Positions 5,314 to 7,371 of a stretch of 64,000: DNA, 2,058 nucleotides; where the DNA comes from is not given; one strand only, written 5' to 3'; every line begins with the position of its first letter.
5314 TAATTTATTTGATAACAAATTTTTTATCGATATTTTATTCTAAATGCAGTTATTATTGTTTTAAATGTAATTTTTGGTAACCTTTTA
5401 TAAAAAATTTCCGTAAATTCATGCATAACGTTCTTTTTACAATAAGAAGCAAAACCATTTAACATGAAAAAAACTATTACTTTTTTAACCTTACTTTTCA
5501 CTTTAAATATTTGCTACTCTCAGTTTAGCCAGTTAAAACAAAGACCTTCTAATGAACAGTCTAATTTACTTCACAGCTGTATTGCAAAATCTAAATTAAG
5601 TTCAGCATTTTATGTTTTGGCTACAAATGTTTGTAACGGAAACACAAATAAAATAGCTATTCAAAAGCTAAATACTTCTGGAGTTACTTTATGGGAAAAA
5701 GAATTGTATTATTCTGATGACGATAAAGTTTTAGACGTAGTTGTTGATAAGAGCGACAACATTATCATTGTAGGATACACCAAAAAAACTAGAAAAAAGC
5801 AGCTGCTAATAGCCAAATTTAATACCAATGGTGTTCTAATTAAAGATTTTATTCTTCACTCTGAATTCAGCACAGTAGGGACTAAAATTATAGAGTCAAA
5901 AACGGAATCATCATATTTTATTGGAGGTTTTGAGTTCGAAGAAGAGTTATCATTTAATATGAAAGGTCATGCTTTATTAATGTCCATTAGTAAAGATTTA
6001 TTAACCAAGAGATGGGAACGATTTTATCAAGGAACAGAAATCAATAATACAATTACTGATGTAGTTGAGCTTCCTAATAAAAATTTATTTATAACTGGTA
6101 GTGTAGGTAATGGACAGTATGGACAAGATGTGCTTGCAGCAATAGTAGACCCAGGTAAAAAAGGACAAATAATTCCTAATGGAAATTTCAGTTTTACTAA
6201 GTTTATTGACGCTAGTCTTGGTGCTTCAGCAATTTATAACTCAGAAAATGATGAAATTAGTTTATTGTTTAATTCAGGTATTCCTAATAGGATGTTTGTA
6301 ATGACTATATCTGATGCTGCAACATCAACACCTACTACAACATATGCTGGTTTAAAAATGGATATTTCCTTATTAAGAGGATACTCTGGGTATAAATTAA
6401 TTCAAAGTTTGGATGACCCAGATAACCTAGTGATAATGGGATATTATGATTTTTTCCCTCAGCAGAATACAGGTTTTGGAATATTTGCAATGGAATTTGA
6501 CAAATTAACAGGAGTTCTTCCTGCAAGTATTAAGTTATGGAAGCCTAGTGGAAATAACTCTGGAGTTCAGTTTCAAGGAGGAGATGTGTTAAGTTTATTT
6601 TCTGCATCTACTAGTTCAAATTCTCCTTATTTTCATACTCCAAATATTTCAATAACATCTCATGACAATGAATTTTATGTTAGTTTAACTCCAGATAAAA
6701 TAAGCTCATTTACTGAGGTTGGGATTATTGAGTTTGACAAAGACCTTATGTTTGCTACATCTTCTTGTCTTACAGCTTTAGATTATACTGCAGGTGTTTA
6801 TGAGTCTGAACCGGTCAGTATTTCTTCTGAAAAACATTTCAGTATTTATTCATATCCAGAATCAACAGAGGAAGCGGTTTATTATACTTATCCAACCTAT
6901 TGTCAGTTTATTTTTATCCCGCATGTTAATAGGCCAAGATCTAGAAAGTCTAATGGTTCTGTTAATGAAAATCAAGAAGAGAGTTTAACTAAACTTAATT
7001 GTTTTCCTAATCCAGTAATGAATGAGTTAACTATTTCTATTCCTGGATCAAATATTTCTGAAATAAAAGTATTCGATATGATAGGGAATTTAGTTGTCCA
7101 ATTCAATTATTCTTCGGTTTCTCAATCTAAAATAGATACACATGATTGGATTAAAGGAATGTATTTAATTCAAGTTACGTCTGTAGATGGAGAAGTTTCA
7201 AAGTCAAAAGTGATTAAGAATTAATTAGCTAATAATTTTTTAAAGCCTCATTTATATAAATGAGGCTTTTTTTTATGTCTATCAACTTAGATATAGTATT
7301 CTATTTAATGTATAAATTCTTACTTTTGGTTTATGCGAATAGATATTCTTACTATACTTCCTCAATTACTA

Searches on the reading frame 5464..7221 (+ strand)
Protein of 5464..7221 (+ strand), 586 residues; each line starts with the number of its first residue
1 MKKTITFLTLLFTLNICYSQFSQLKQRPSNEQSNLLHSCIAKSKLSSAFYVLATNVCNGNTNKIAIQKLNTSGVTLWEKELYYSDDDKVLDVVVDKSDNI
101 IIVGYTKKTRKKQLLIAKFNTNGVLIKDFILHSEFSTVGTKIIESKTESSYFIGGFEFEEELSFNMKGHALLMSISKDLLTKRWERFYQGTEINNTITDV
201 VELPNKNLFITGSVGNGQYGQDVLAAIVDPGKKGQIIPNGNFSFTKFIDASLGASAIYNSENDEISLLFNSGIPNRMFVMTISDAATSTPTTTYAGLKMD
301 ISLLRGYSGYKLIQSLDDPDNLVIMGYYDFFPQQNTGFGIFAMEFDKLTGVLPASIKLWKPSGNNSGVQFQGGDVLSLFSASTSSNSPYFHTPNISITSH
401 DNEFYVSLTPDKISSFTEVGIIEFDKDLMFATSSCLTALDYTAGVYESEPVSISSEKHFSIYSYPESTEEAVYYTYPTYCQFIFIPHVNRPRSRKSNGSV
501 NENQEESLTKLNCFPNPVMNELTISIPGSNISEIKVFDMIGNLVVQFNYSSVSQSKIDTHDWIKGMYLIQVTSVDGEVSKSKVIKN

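Call 72: search_protein_families(library=pfam, proteins=[window:5464-7221:+], max_evalue=0.00001)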
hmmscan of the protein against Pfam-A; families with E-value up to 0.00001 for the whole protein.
window:5464-7221:+ (586 aa): 1 family
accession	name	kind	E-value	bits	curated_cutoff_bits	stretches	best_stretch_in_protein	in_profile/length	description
PF18962.6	Por_Secre_tail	-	1.2e-11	45.2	27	1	514-584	2-75/75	Secretion system C-terminal sorting domain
